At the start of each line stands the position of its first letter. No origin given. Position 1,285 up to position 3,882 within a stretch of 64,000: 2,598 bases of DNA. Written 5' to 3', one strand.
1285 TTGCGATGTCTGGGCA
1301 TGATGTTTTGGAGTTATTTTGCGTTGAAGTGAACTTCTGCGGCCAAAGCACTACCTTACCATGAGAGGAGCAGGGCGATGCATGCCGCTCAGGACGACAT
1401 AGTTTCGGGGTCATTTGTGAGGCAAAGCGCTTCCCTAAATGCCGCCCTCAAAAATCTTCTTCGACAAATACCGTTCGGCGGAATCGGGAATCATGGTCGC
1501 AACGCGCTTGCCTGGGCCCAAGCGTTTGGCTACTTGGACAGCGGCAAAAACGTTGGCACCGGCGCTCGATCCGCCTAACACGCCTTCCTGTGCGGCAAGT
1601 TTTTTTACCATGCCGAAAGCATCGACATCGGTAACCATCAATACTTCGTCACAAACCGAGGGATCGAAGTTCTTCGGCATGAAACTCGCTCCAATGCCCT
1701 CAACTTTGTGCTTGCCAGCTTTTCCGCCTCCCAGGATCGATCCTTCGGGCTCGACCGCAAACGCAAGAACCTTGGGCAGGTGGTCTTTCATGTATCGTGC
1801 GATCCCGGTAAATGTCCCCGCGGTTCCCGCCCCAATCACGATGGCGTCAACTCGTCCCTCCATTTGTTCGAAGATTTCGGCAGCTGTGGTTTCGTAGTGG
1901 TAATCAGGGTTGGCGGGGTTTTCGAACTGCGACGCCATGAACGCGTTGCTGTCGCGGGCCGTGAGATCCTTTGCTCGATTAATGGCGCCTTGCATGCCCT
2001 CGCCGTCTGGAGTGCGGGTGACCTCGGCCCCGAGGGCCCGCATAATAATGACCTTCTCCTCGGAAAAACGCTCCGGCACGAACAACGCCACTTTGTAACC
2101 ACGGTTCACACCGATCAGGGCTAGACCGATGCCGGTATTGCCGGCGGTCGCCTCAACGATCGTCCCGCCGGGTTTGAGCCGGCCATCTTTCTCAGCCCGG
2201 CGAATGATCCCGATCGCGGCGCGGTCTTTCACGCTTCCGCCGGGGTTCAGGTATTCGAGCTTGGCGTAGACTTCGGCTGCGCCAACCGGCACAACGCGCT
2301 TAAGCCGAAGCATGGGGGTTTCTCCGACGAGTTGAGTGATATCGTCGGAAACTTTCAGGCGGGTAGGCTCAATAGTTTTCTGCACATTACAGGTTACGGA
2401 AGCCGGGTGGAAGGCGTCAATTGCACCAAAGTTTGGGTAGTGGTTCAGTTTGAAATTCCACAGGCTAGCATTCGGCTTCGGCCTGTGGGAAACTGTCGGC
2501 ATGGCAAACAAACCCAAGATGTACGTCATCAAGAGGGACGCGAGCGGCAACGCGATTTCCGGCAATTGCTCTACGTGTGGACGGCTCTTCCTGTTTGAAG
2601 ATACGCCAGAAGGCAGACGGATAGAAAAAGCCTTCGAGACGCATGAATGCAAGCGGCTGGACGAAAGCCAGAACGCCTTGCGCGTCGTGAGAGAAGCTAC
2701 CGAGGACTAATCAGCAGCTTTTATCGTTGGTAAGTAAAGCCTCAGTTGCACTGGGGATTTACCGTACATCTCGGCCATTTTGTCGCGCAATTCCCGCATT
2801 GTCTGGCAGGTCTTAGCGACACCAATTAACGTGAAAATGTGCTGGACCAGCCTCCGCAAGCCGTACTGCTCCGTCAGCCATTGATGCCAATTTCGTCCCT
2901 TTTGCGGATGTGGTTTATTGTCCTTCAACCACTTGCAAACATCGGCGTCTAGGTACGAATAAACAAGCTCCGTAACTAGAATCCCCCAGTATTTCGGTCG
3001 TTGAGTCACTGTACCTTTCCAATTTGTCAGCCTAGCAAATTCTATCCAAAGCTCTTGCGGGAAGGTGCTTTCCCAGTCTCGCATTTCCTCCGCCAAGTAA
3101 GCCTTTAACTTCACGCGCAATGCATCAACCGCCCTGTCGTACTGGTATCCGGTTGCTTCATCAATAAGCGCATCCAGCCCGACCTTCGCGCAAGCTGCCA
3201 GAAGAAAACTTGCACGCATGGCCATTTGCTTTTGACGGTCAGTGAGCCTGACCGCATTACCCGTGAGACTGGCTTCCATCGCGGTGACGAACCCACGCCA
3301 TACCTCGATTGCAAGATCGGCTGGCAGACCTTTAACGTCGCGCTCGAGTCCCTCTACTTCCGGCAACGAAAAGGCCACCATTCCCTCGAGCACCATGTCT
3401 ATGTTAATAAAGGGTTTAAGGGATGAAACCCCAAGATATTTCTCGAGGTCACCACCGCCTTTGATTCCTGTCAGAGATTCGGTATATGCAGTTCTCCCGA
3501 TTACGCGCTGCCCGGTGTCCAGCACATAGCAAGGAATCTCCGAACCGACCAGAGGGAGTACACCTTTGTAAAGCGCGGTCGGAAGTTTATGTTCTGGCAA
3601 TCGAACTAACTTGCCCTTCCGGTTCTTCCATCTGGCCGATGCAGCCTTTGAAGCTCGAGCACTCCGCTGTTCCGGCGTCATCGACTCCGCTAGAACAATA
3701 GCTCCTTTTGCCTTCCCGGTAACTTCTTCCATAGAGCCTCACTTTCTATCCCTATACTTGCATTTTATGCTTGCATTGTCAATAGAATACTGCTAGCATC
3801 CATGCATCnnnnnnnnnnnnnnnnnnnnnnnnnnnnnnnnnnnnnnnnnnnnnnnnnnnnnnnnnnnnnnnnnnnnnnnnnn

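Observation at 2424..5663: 3.2-kb low-GC island bounded by 28-bp inverted repeats, inserted between the VWA 3' end and the cysK-like promoter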

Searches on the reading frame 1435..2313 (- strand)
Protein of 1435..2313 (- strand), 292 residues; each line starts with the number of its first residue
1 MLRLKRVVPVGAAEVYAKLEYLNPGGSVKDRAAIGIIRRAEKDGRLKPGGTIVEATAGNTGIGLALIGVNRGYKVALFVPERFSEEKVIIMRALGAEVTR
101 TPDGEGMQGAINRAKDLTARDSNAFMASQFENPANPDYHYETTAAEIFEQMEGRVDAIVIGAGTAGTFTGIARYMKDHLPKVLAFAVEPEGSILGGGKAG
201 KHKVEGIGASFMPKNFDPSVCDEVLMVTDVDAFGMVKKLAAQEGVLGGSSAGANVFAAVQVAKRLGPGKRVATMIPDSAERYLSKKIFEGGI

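Call 7: search_protein_families(library=pfam, proteins=[window:1435-2313:-], max_evalue=0.01)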
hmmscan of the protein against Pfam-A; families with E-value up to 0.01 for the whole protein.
window:1435-2313:- (292 aa): 1 family
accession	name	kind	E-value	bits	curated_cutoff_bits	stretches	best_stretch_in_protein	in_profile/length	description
PF00291.31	PALP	-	1.8e-68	231.5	35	1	10-277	20-295/295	Pyridoxal-phosphate dependent enzyme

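Call 16: find_encoding_contigs(protein=window:1435-2313:-, flank=6000, max_places=8)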
Protein window:1435-2313:- (292 aa): no gene with exactly this product is on record in the collection.
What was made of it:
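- Tried and rejected: Exact-protein look-up of the cysK product to find the source or an empty allele: not on record (call 16).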

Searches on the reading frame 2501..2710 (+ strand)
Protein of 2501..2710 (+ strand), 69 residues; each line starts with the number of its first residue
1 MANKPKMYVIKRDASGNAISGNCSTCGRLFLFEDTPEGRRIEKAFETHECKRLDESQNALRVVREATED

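Call 7: search_protein_families(library=pfam, proteins=[window:2501-2710:+], max_evalue=0.01)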
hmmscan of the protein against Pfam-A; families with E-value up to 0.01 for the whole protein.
window:2501-2710:+ (69 aa): 0 families

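Call 8: search_protein_families(library=ncbifam, proteins=[window:2501-2710:+], max_evalue=0.01)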
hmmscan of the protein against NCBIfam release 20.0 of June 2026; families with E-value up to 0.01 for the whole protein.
window:2501-2710:+ (69 aa): 0 families

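Call 9: search_protein_families(library=phrogs, proteins=[window:2501-2710:+], max_evalue=0.01)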
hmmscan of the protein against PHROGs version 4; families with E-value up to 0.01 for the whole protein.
window:2501-2710:+ (69 aa): 0 families

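Call 10: search_protein_families(library=padloc, proteins=[window:2501-2710:+], max_evalue=0.1)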
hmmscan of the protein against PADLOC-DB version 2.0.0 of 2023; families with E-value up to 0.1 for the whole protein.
window:2501-2710:+ (69 aa): 0 families

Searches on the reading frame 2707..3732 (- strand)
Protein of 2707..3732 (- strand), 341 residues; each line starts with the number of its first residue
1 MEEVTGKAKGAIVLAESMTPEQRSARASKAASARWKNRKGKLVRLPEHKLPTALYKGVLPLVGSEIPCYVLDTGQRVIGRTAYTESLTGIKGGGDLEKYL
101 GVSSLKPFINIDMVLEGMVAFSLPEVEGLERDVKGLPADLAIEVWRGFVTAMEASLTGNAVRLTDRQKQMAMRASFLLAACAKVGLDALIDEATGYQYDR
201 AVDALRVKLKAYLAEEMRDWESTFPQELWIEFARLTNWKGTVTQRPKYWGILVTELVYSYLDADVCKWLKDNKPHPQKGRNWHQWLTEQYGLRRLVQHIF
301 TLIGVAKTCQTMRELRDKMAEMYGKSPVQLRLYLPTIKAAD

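Call 7: search_protein_families(library=pfam, proteins=[window:2707-3732:-], max_evalue=0.01)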
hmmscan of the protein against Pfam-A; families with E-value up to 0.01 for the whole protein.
window:2707-3732:- (341 aa): 1 family
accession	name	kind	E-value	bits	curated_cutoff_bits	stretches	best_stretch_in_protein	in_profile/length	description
PF10546.14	P63C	-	1.2e-22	80.8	26.1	1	209-295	2-93/93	P63C domain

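Call 8: search_protein_families(library=ncbifam, proteins=[window:2707-3732:-], max_evalue=0.01)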
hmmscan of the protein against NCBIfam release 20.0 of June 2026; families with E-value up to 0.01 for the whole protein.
window:2707-3732:- (341 aa): 0 families

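Call 9: search_protein_families(library=phrogs, proteins=[window:2707-3732:-], max_evalue=0.01)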
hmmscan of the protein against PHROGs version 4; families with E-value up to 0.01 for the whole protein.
window:2707-3732:- (341 aa): 1 family
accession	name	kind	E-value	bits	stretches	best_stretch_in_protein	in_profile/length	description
phrog_2384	-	unknown function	2.9e-76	257.9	1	2-334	3-333/338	-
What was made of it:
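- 2707..3732 (-): Passenger gene, slot 1: P63C-domain protein (341 aa). Pfam PF10546, 1.2e-22; phrog_2384 full length, 2.9e-76 (calls 7, 9).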

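Call 10: search_protein_families(library=padloc, proteins=[window:2707-3732:-], max_evalue=0.1)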
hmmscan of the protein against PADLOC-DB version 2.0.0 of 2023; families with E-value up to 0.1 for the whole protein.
window:2707-3732:- (341 aa): 0 families

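Call 54: list_cluster_members(proteins=[P0001, window:2707-3732:-, window:2501-2710:+, window:5100-5522:-])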
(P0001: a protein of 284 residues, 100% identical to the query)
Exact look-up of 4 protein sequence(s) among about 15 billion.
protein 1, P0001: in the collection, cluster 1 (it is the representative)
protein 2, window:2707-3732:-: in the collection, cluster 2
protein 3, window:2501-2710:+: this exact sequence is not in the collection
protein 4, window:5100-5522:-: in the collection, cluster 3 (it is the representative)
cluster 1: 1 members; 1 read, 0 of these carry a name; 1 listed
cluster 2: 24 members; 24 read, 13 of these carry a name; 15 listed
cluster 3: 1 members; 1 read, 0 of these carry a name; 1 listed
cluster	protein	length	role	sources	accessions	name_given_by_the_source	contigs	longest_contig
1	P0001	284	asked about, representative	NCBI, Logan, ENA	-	-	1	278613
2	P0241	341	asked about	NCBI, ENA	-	-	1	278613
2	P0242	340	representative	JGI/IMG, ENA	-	-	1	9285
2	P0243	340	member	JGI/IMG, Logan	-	hypothetical protein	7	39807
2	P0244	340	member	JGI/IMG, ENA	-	hypothetical protein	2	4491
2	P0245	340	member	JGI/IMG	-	hypothetical protein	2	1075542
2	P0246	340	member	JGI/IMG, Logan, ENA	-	hypothetical protein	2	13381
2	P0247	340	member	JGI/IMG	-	hypothetical protein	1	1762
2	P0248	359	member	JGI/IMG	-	hypothetical protein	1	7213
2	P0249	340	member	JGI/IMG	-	hypothetical protein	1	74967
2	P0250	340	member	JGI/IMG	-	hypothetical protein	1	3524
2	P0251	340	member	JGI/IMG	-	hypothetical protein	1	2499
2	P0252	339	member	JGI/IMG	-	hypothetical protein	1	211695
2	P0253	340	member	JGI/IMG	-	P63C domain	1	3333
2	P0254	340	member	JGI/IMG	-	hypothetical protein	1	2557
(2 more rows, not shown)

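Call 61: search_solved_structures(query=window:2707-3732:-, max_evalue=1)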
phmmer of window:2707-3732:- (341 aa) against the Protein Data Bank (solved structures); distinct sequences matched with E-value up to 1: 1.
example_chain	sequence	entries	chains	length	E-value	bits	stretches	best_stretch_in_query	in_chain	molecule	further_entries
9jmy_A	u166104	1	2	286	0.71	12.2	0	169-204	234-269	3-hydroxyisobutyrate dehydrogenase-like beta-hydroxyacid dehydrogenase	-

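Call 64: find_homologous_proteins(query=window:2707-3732:-, max_evalue=0.00001)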
Query window:2707-3732:- (341 aa): 2770 proteins with E <= 0.00001 among 8000 candidates; the best 120 are listed.
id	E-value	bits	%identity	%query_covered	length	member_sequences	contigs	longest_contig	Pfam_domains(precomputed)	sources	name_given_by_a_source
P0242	2.1e-217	739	95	99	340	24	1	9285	PF10546.15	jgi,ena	-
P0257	2.2e-201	686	88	99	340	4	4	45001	PF10546.15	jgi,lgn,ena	jgi:hypothetical protein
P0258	7.8e-197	671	86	99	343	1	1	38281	PF10546.15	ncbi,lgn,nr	ncbi:MAG TPA: P63C domain-containing protein [Acidobacteriaceae bacterium]|nr:P63C domain-containing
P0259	4.2e-194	662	86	98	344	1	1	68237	PF10546.15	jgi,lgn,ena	-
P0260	7.6e-191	652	83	99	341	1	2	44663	PF10546.15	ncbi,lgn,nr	ncbi:MAG: P63C domain-containing protein [Acidobacteria bacterium]|nr:P63C domain-containing protein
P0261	1.9e-189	647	83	99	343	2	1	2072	PF10546.15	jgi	jgi:hypothetical protein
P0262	8.3e-189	645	83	99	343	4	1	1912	PF10546.15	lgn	-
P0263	1.0e-186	638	84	98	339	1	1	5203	PF10546.15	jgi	jgi:P63C domain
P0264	2.6e-182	624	81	99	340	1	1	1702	PF10546.15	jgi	jgi:hypothetical protein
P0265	3.8e-177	607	80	99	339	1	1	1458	PF10546.15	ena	-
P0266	2.1e-176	604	80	99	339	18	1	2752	PF10546.15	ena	-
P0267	1.2e-171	588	78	99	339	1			PF10546.15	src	-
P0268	2.3e-171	588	77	98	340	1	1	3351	PF10546.15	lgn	-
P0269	3.5e-171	587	77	99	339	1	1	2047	PF10546.15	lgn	-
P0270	5.6e-166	570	76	97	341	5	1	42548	PF10546.15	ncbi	-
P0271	4.4e-164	564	74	98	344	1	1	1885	PF10546.15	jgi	jgi:P63C domain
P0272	2.0e-162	558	75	98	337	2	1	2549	PF10546.15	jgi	jgi:hypothetical protein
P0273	2.6e-162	558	74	97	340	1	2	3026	PF10546.15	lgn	-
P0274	2.7e-162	558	75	98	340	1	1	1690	PF10546.15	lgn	-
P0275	3.0e-162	558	74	97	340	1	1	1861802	PF10546.15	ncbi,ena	-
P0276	3.7e-162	557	75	98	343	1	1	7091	PF10546.15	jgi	jgi:P63C domain-containing protein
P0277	2.1e-161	555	74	99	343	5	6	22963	PF10546.15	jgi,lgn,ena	jgi:hypothetical protein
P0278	4.8e-161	554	74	99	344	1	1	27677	PF10546.15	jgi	jgi:hypothetical protein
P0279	6.0e-161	553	76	95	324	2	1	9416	PF10546.15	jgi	jgi:hypothetical protein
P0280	2.1e-160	552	76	98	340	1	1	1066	PF10546.15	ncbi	-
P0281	7.0e-160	550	73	98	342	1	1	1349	PF10546.15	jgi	-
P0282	7.1e-160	550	73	98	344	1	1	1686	PF10546.15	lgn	-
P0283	8.1e-160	550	73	98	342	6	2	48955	PF10546.15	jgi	jgi:hypothetical protein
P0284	9.4e-159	546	76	99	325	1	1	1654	PF10546.15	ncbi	-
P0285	2.1e-157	542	75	96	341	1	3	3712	PF10546.15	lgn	-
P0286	3.8e-157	541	73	98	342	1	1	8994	PF10546.15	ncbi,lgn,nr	ncbi:MAG: hypothetical protein HY508_08205 [Acidobacteria bacterium]|nr:hypothetical protein [Acidob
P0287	4.7e-157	540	72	98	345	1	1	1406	PF10546.15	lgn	-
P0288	8.9e-157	540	72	98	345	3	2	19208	PF10546.15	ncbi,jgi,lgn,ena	-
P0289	1.4e-156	539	74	96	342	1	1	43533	PF10546.15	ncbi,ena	-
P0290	1.9e-155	535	72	97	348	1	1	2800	PF10546.15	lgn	-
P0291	6.8e-155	533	72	99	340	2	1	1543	PF10546.15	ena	-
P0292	3.2e-154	531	70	100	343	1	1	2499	PF10546.15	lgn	-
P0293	5.5e-154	530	71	99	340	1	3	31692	PF10546.15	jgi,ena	jgi:hypothetical protein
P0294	6.4e-154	530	71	98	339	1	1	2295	PF10546.15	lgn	-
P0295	1.1e-153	529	71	99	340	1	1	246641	PF10546.15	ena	-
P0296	1.4e-153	529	72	97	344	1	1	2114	PF10546.15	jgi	jgi:hypothetical protein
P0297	3.4e-153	528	71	98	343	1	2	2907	PF10546.15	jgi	jgi:P63C domain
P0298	1.5e-152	526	70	99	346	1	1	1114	PF10546.15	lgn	-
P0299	1.9e-152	525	74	93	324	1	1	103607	PF10546.15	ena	-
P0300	1.4e-151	523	70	99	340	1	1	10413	PF10546.15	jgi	jgi:P63C domain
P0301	2.2e-151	522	70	99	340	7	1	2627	PF10546.15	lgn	-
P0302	5.1e-151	521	70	99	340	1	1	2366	PF10546.15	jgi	jgi:hypothetical protein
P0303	8.9e-151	520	71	97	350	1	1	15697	PF10546.15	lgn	-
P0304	1.2e-150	519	69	98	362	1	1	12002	PF10546.15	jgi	jgi:hypothetical protein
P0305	1.2e-149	516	72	93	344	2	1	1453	PF10546.15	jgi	-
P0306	2.1e-147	509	68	98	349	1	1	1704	PF10546.15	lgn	-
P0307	6.6e-147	507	70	97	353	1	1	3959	PF10546.15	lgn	-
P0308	8.0e-146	504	68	97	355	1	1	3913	PF10546.15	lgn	-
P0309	1.8e-145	502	74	88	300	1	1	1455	PF10546.15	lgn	-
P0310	2.7e-145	502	68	100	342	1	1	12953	PF10546.15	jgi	jgi:hypothetical protein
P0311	9.3e-145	500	70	98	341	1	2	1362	PF10546.15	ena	-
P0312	1.4e-144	499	67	98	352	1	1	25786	PF10546.15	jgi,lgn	jgi:hypothetical protein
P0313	2.5e-144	499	69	96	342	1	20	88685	PF10546.15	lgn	-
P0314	7.0e-144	497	67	97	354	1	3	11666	PF10546.15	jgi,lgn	jgi:hypothetical protein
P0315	9.5e-143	493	65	99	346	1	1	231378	PF10546.15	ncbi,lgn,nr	ncbi:MAG: hypothetical protein GC159_15855 [Phycisphaera sp.]|nr:hypothetical protein [Phycisphaera 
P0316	2.4e-142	492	66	97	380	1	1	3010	PF10546.15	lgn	-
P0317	4.4e-142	491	65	97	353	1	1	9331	PF10546.15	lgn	-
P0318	7.4e-142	491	67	94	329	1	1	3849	PF10546.15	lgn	-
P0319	8.5e-142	490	64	97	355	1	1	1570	PF10546.15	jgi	jgi:hypothetical protein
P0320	1.7e-141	489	66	97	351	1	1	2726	PF10546.15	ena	-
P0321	1.8e-141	489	63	97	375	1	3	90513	PF10546.15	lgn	-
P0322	2.0e-141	489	67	96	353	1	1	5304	PF10546.15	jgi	jgi:hypothetical protein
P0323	4.2e-141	488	67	99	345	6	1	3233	PF10546.15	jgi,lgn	-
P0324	4.7e-141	488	65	97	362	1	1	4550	PF10546.15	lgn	-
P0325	5.1e-141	488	65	97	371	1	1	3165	PF10546.15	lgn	-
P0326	1.1e-140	487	65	99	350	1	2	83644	PF10546.15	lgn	-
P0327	2.1e-140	486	65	97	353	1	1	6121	PF10546.15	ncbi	-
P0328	2.5e-140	486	65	94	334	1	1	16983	PF10546.15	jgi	jgi:hypothetical protein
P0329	2.7e-140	485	65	97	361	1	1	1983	PF10546.15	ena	-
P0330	3.9e-140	485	66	97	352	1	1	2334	PF10546.15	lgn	-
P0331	5.8e-140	484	65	97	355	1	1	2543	PF10546.15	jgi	jgi:hypothetical protein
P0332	9.1e-140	484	65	96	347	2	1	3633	PF10546.15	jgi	jgi:P63C domain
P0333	1.3e-139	483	64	98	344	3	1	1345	PF10546.15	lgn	-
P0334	1.4e-139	483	65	97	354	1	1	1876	PF10546.15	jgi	jgi:hypothetical protein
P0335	4.2e-139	481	63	98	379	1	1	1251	PF10546.15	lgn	-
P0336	4.3e-139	481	67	97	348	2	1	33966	PF10546.15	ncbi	-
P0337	6.8e-139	481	65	98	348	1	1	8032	PF10546.15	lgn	-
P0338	9.0e-139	480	65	97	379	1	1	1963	PF10546.15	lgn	-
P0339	1.2e-138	480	66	97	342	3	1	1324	PF10546.15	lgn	-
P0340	2.5e-138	479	68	98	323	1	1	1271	PF10546.15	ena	-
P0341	4.2e-138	478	65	99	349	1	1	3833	PF10546.15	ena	-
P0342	8.0e-138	477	65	96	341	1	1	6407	PF10546.15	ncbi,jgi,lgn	jgi:hypothetical protein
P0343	8.4e-138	477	64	97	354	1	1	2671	PF10546.15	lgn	-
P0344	1.1e-137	477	63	99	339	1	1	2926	PF10546.15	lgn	-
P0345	1.3e-137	477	65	97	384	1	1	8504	PF10546.15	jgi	jgi:P63C domain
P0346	3.1e-137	475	65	97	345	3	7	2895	PF10546.15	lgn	-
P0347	4.6e-137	475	64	97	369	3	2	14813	PF10546.15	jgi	jgi:hypothetical protein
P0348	4.7e-137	475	63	99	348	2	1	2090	PF10546.15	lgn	-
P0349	6.2e-137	474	64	96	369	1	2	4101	PF10546.15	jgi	jgi:hypothetical protein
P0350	1.3e-136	473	64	97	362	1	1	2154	PF10546.15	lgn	-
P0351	1.5e-136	473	66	94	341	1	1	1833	PF10546.15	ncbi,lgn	-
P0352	1.6e-136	473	64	94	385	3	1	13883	PF10546.15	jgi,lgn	-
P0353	2.7e-136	472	63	98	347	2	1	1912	PF10546.15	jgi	-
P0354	3.3e-136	472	65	97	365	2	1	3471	PF10546.15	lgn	-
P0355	4.6e-136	472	65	96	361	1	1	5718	PF10546.15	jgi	jgi:hypothetical protein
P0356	5.2e-136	471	65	94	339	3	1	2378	PF10546.15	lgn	-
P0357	6.0e-136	471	64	99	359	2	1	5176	PF10546.15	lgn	-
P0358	9.9e-136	470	63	97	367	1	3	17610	PF10546.15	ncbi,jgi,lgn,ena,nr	ncbi:MAG TPA: P63C domain-containing protein [Thermoanaerobaculia bacterium]|nr:P63C domain-containi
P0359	2.5e-135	469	64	96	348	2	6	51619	PF10546.15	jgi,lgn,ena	-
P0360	2.8e-135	469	62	97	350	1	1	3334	PF10546.15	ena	-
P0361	6.5e-135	468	61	99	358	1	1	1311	PF10546.15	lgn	-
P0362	1.0e-134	467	63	98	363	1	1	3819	PF10546.15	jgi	jgi:hypothetical protein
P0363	1.1e-134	467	63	98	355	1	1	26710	PF10546.15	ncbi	-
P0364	2.3e-134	466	62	96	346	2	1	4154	PF10546.15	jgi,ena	jgi:hypothetical protein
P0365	2.7e-134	466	63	97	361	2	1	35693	PF10546.15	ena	-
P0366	2.9e-134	466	62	99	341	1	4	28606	PF10546.15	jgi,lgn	jgi:hypothetical protein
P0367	3.1e-134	465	64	94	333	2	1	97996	PF10546.15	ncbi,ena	-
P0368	6.5e-134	464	64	94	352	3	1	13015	PF10546.15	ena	-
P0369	8.6e-134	464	64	97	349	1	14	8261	PF10546.15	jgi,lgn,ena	-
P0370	9.3e-134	464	63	99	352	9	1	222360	PF10546.15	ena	-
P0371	9.4e-134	464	60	97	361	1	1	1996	PF10546.15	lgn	-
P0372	1.7e-133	463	66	96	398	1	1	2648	PF15943.12,PF10546.15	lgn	-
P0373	2.4e-133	463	64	96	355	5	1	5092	PF10546.15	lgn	-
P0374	2.9e-133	462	62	99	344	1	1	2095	PF10546.15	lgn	-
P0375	2.9e-133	462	61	98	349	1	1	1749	PF10546.15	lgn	-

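Call 72: predict_structure(alignment_id=A2)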
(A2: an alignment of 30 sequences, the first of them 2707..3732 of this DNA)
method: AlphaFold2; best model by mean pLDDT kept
length: 341 residues; sequences in the alignment: 30
mean_pLDDT: 78.5   pTM: 0.48
mean pLDDT of the five models: 78.5, 73.8, 73.5, 72.8, 72.6
residues with pLDDT >= 90: 88; 70-90: 158; 50-70: 81; < 50: 14
segments of 3 or more residues with pLDDT < 50: 1-3, 43-46, 201-205
pLDDT, mean of each block of 10 residues (from residue 1): 57 77 79 68 58 90 88 92 90 81 89 90 69 88 95 88 92 93 87 75 53 68 82 88 78 81 71 60 58 78 92 87 72 58 54
secondary structure, 60 per line:
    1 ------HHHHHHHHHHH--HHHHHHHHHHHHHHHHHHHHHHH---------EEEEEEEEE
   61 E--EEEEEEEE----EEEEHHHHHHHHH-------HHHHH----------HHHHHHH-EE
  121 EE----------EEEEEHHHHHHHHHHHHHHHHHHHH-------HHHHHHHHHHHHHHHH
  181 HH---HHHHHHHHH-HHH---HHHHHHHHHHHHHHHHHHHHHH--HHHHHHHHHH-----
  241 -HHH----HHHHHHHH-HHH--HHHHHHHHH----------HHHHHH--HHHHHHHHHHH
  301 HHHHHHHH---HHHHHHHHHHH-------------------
elements in order: H7-17 H20-42 E52-61 E64-71 E76-79 H80-88 H96-100 H111-117 E119-122 E133-137 H138-157 H165-182 H186-194 H202-223 H226-235 H249-256 H263-271 H282-287 H290-308 H312-322
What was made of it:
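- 2707..3732 (-): AlphaFold model pLDDT 78.5 (call 72).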
